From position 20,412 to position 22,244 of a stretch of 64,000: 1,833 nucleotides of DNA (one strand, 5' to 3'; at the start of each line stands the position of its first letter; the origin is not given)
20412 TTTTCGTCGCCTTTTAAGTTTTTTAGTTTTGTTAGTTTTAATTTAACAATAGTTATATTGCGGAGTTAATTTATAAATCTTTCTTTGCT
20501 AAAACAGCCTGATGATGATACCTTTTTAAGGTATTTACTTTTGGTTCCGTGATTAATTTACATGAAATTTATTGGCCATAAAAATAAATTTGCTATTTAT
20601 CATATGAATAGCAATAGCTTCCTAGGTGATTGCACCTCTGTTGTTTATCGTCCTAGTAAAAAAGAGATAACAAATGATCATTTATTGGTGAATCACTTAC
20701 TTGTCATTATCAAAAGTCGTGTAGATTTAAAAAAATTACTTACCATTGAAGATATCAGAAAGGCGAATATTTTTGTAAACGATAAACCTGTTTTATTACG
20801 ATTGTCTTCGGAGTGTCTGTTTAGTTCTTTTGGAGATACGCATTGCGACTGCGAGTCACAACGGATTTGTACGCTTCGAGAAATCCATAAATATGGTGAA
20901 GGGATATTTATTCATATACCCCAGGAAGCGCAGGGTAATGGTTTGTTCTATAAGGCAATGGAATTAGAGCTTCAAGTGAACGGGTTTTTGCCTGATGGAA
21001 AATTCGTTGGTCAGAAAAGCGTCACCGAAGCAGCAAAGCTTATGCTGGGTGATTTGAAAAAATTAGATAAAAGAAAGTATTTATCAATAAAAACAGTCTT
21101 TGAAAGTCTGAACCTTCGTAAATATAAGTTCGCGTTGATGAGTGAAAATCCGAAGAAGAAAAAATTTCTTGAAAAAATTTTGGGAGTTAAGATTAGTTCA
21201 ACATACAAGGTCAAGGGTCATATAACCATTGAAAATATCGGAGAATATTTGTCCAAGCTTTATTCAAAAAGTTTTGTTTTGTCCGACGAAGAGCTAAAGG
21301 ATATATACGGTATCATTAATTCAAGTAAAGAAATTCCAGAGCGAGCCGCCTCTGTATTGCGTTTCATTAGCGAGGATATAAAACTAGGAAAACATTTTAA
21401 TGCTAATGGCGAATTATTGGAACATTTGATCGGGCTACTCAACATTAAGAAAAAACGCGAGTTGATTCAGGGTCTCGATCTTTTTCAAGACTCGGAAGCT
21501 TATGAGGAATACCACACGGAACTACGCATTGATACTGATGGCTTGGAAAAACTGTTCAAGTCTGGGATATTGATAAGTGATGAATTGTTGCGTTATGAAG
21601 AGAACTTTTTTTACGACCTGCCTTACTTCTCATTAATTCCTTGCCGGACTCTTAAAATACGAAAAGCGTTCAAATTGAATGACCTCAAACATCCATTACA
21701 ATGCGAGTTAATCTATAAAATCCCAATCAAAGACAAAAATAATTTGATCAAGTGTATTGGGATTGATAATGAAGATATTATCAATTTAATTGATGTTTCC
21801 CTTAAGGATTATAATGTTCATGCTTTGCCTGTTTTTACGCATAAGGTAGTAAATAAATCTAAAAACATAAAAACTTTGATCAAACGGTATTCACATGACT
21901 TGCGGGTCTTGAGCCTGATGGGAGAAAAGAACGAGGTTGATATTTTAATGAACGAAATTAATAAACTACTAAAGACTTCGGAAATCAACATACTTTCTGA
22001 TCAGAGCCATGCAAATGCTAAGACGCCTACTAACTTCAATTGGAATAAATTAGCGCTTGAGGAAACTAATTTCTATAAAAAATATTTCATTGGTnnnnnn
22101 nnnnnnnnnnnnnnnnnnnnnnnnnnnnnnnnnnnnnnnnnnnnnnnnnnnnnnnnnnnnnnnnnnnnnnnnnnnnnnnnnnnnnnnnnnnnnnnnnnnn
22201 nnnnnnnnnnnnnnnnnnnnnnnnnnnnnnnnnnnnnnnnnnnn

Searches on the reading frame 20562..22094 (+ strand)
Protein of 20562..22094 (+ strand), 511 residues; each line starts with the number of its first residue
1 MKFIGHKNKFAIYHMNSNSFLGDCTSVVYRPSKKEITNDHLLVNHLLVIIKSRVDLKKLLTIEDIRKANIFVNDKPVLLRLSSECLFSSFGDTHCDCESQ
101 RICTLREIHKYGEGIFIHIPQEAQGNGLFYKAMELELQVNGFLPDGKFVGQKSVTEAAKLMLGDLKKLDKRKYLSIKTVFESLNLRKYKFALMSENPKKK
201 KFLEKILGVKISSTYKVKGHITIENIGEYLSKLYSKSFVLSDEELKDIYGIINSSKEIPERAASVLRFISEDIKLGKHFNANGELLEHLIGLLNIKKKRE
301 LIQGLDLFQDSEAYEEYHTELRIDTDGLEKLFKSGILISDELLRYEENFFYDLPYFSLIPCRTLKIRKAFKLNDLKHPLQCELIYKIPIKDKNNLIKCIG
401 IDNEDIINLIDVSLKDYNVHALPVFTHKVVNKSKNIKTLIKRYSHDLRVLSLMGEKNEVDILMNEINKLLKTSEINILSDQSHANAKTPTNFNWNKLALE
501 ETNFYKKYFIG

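Call 11: search_protein_families(library=pfam, proteins=[window:20562-22094:+], max_evalue=0.01)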
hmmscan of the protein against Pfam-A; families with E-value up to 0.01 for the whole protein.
window:20562-22094:+ (511 aa): 2 families
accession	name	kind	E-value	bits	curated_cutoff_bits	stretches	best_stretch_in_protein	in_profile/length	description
PF00925.25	GTP_cyclohydro2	-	1.3e-11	44.8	23.3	1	66-211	38-160/165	GTP cyclohydrolase II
PF18481.7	DUF5616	-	0.009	16.8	27.6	0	404-481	54-131/140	Domain of unknown function (DUF5616)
